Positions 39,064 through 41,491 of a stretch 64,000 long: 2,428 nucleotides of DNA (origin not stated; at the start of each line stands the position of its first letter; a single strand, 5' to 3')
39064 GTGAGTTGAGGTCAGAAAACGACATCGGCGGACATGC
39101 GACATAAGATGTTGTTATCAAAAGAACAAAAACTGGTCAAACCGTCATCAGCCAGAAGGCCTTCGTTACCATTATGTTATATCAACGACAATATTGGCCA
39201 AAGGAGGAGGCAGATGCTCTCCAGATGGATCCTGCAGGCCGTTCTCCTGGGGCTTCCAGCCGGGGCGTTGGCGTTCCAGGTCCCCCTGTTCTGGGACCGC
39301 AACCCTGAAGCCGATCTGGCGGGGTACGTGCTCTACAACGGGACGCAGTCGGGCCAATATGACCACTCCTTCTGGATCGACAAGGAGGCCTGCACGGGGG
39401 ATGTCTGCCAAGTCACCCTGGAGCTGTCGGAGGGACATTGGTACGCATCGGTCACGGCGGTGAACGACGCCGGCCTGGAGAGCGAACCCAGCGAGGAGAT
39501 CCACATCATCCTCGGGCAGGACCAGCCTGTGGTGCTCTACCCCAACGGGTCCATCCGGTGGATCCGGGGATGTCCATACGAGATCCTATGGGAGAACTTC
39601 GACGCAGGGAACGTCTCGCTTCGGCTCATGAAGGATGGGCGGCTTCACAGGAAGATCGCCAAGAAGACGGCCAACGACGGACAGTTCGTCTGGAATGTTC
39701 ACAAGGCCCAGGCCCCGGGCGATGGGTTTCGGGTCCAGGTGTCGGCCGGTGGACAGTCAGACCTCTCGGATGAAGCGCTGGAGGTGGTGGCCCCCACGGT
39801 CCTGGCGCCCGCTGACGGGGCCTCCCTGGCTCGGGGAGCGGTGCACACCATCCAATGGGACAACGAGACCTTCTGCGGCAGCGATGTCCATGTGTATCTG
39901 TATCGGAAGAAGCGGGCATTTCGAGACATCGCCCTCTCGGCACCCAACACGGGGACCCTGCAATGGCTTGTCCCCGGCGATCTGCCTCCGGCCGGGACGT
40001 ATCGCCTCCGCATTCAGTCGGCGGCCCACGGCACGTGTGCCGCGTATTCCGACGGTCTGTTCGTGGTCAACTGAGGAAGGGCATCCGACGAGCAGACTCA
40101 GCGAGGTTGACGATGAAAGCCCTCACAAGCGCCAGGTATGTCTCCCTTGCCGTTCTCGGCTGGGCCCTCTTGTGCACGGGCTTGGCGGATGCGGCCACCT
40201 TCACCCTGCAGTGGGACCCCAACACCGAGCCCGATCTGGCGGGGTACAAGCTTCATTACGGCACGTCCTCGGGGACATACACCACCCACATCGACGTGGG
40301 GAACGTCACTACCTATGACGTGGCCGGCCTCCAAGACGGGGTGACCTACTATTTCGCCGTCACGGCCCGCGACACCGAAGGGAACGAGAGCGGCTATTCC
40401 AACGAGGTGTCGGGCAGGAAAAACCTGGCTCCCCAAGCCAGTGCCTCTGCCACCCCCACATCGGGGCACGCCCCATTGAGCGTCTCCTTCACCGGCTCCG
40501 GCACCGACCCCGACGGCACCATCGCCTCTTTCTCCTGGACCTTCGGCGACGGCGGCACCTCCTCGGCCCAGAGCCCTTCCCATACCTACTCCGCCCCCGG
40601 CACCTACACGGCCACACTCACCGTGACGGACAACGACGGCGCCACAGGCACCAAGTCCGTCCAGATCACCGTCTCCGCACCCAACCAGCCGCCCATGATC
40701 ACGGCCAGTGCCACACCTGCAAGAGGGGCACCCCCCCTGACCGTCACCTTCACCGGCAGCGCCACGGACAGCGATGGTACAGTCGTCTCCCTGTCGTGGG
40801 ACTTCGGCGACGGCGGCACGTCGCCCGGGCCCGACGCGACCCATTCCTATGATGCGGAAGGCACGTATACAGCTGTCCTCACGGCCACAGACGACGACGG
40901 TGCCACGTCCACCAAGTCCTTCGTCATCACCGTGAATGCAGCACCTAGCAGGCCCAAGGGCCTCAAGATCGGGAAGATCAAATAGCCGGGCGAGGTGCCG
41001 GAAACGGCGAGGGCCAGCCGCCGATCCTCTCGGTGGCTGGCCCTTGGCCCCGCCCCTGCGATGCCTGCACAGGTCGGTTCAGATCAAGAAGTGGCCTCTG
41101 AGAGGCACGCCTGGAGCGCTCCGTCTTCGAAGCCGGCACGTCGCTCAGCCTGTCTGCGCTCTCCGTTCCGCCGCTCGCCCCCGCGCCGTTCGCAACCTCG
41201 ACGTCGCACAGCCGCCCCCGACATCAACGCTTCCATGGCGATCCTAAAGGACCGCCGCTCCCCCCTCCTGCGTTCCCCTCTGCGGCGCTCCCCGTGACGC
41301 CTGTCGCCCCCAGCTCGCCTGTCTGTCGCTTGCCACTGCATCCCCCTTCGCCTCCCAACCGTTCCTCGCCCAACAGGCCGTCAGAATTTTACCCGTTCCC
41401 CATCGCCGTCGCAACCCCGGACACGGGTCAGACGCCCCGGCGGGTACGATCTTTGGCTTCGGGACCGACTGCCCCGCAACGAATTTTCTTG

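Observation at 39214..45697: Cluster of four secreted paralogous proteins, each starting with the same fibronectin-III-like module, inserted between ssrA and the EPS locus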

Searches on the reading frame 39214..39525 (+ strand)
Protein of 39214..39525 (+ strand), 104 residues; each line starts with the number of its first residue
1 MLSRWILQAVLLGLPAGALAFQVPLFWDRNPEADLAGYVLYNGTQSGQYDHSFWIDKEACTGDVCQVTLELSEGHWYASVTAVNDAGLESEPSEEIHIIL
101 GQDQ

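Call 30: find_homologous_proteins(query=A2, max_evalue=0.001)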
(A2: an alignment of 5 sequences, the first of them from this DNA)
Query A2 (5 sequences) (104 aa, profile of the alignment): 1760 proteins with E <= 0.001 among 8000 candidates; the best 120 are listed.
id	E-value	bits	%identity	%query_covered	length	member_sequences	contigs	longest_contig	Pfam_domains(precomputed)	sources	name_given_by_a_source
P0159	4.1e-39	151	40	76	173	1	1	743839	PF00041.28,PF10179.16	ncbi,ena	-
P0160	1.2e-38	149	33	85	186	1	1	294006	PF25300.1,PF25059.2,PF00041.28,PF10179.16,PF16656.12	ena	-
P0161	3.5e-29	119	38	92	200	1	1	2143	-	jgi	-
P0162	2.5e-26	110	40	92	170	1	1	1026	PF00404.25,PF00041.28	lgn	-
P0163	3.1e-26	109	40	76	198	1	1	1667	PF00041.28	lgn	-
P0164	3.1e-26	109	42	90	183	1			PF17957.8,PF00041.28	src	-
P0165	6.4e-26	108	40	90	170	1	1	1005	PF00404.25,PF00041.28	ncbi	-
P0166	1.2e-25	107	40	95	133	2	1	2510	PF00041.28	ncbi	ncbi:MAG: hypothetical protein EHM37_07060, partial [Deltaproteobacteria bacterium]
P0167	1.7e-25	107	43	76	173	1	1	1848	PF00404.25,PF00041.28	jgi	jgi:hypothetical protein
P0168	2.4e-25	106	44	79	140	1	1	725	PF00041.28,PF16656.12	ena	-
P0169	2.8e-25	106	41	88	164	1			PF17957.8,PF00041.28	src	-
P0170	3.1e-25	106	41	79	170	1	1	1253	PF00404.25,PF00041.28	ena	-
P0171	3.1e-25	106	40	91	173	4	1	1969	PF00404.25,PF00041.28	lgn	-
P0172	3.9e-25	106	41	91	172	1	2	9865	PF00404.25,PF00041.28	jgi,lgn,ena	-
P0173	4.1e-25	106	44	84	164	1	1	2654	PF00404.25,PF00041.28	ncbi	-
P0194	2.8e-23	100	41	83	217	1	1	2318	PF22352.3,PF00801.27,PF00041.28,PF18911.7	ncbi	-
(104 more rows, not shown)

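Call 104: find_encoding_contigs(protein=P0194, flank=5000, max_places=3)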
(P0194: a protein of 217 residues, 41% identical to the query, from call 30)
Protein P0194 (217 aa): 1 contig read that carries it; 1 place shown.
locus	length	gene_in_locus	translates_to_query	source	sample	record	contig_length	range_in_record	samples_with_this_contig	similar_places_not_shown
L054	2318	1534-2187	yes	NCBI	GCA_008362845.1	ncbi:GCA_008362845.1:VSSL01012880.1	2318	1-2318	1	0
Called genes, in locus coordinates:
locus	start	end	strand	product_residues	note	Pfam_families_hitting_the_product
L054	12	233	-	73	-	-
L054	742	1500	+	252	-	PF10342:Kre9_KNH (weak)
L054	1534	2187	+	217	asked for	PF00041:fn3, PF18911:PKD_4, PF00801:PKD, PF22352:K319L-like_PKD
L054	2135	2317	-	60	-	?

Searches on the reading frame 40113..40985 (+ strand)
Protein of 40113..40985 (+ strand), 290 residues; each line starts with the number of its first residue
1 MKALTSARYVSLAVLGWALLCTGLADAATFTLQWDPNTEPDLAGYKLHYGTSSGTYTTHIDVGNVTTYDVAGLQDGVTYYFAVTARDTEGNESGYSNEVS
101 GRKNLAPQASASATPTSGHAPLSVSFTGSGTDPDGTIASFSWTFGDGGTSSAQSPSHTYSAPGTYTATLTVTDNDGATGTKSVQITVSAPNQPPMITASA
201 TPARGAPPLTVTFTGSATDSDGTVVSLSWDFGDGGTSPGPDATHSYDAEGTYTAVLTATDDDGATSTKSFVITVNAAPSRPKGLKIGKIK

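Call 4: search_protein_families(library=pfam, proteins=[window:40113-40985:+], max_evalue=0.1)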
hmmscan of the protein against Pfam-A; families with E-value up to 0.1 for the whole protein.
window:40113-40985:+ (290 aa): 19 families
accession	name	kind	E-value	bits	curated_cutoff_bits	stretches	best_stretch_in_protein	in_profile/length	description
PF18911.6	PKD_4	-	4.8e-42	142.4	27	2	104-187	1-85/85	PKD domain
PF00801.26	PKD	-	1.4e-32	111.9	23.5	2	110-181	3-75/80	PKD domain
PF22352.2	K319L-like_PKD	-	8.3e-19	67.8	27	2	123-187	13-84/84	K319L-like, PKD domain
PF00041.27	fn3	-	3.1e-09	37.3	25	1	28-101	14-83/84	Fibronectin type III domain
PF17963.7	Big_9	-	3.4e-05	25.1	23.6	2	105-186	2-89/89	Bacterial Ig domain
PF19077.6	Big_13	-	5.5e-05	24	27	0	212-274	30-100/102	Bacterial Ig-like domain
PF15418.12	DUF4625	-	0.0016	19.1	27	0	161-187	104-130/131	Domain of unknown function (DUF4625)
PF18981.6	InlK_D3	-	0.0017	18.9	25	0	161-187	48-73/75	Internalin K domain (D3/D4)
PF01835.25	MG2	-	0.002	18.9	32.8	0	132-184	42-95/96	MG2 domain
PF05345.18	He_PIG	-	0.0022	18.8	24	1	246-275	67-96/96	Putative Ig domain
PF20164.4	GspA_SrpA_N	-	0.0035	18.2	27.4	0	246-276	83-113/117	GspA/SrpA SigLec-like domain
PF19116.6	DUF5801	-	0.0069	17.1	27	0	159-185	111-136/137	Domain of unknown function (DUF5801)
PF02010.21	REJ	-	0.0077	15.3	25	0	72-191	280-416/452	REJ domain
PF13750.12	Big_3_3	-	0.026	14.6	27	0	162-198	14-50/157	Bacterial Ig-like domain (group 3)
PF08329.16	ChitinaseA_N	-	0.03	14.4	21.2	0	146-188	66-108/133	Chitinase A, N-terminal domain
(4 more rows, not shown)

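Call 5: search_protein_families(library=ncbifam, proteins=[window:40113-40985:+], max_evalue=0.1)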
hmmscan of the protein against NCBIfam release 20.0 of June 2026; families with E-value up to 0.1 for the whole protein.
window:40113-40985:+ (290 aa): 8 families
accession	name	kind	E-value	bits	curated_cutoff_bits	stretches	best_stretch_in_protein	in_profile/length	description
NF038112.1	myxo_dep_M36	subfamily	4e-13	47.5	1500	1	22-280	1202-1475/1604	myxosortase-dependent M36 family metallopeptidase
TIGR00864.1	PCC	subfamily_domain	3.7e-10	36.9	1861.4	1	141-275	1341-1475/2700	polycystin cation channel protein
NF033932.1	LapB_rpt_80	domain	6.6e-07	29.5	45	1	163-200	1-38/83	LapB repeat-containing protein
NF058578.1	CPR_pilus_PamR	equivalog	1.8e-05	23.7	300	2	227-277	183-241/297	pilus system RbmA-like protein PamR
NF045522.1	MXAN_2561_fam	equivalog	0.00034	20.2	150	1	38-101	205-256/304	MXAN_2561 family MXYO-CTERM-anchored protein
NF012211.1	tand_rpt_95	domain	0.0014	18.5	90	1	158-198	51-95/98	tandem-95 repeat protein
TIGR03769.1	P_ac_wall_RPT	domain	0.032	14.8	30.9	1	158-187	8-39/41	TIGR03769 domain-containing protein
NF041112.1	chap_CsgH_alph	subfamily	0.037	14.1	35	0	153-178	61-86/91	curli-like amyloid fiber formation chaperone CsgH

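Call 35: find_encoding_contigs(protein=window:40113-40985:+, flank=10000, max_places=4)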
Protein window:40113-40985:+ (290 aa): no gene with exactly this product is on record in the collection.

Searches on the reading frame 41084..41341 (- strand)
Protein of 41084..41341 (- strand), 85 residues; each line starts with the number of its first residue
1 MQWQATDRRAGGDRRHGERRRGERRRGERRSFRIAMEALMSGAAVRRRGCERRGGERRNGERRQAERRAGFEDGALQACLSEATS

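Call 46: search_protein_families(library=pfam, proteins=[window:41084-41341:-], max_evalue=1)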
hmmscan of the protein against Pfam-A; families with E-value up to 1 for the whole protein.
window:41084-41341:- (85 aa): 0 families

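Call 47: search_protein_families(library=ncbifam, proteins=[window:41084-41341:-], max_evalue=1)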
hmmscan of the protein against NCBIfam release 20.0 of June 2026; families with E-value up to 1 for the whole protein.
window:41084-41341:- (85 aa): 0 families

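Call 86: list_cluster_members(proteins=[window:41084-41341:-, L049:6145-6363:+, window:42919-43110:+, window:47559-48113:+, window:36748-37236:+, window:45726-46553:-, L049:2046-2687:+, L049:2771-3571:+, L049:7294-8133:-, L050:152-805:+])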
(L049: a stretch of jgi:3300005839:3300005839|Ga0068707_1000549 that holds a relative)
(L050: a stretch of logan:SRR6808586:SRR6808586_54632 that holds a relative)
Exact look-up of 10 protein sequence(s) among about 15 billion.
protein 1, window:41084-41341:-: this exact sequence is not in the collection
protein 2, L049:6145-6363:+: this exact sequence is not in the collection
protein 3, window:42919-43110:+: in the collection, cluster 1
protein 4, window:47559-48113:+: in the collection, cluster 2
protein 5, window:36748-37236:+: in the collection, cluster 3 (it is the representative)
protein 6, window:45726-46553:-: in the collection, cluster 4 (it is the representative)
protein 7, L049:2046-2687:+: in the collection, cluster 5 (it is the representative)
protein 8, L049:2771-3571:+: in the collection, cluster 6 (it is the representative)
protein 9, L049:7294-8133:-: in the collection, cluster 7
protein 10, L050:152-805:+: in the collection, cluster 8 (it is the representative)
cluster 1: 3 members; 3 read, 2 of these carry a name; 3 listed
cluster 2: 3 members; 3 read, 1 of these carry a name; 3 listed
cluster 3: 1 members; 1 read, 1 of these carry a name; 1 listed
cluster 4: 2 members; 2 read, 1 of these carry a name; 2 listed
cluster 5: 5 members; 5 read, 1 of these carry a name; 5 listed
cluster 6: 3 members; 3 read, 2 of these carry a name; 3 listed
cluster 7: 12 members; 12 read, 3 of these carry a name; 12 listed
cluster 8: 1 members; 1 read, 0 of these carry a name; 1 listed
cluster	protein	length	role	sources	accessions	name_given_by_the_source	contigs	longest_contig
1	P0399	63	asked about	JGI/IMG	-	hypothetical protein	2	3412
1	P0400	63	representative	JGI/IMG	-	hypothetical protein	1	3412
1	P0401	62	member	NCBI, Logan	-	-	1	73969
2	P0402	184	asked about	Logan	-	-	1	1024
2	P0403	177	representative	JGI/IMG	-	hypothetical protein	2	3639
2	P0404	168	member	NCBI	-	-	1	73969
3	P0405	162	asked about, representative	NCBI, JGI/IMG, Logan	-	hypothetical protein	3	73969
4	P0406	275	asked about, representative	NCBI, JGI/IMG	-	hypothetical protein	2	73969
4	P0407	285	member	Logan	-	-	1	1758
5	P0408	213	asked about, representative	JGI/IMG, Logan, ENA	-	-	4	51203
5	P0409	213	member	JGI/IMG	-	protein-tyrosine kinase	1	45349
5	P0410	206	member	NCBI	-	-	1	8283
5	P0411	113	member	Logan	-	-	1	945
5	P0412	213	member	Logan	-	-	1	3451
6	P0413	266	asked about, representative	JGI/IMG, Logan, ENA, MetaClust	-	hypothetical protein | \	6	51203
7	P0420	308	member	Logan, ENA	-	-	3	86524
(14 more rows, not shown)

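Call 87: find_encoding_contigs(protein=P0420, flank=10000, max_places=3)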
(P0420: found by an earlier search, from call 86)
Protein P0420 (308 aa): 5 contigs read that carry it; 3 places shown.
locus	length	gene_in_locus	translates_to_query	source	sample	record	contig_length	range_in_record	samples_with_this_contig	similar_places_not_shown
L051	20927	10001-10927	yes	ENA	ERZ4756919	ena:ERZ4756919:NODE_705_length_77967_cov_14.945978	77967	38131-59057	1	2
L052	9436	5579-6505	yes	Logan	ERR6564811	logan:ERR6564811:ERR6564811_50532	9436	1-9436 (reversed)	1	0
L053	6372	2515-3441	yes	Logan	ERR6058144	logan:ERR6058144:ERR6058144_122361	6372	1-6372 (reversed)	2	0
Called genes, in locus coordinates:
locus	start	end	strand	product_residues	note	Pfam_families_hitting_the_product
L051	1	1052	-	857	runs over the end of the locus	PF01326:PPDK_N, PF00391:PEP-utilizers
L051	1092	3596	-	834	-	PF00158:Sigma54_activat, PF14532:Sigma54_activ_2, PF00004:AAA (weak), PF07728:AAA_5 (weak), PF25601:AAA_lid_14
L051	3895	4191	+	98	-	PF28216:DVU0150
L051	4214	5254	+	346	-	PF01925:TauE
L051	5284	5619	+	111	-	-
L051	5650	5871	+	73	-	-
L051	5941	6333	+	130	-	PF00072:Response_reg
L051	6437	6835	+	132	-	PF00072:Response_reg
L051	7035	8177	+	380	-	PF02771:Acyl-CoA_dh_N, PF02770:Acyl-CoA_dh_M, PF00441:Acyl-CoA_dh_1, PF08028:Acyl-CoA_dh_2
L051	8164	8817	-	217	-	-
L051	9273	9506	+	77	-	-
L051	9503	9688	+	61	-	-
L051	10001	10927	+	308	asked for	PF10342:Kre9_KNH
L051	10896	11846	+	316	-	PF00041:fn3, PF05345:He_PIG (faint), PF17963:Big_9 (faint), PF00801:PKD, PF18911:PKD_4, PF22352:K319L-like_PKD (weak), PF18911:PKD_4, PF00801:PKD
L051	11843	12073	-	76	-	-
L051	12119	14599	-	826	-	PF00041:fn3 (weak), PF00801:PKD, PF18911:PKD_4, PF22352:K319L-like_PKD, PF18911:PKD_4, PF00801:PKD, PF22352:K319L-like_PKD (weak), PF13517:FG-GAP_3 (weak), +2 more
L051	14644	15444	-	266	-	-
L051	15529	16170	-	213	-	PF01656:CbiA (weak)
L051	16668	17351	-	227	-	PF07589:PEP_exosort_dom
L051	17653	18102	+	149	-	-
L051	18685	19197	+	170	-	PF01909:NTP_transf_2, PF18765:Polbeta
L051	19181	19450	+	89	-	PF05168:HEPN (weak)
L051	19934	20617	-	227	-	PF07589:PEP_exosort_dom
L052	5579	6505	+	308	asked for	PF10342:Kre9_KNH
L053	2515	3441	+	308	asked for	PF10342:Kre9_KNH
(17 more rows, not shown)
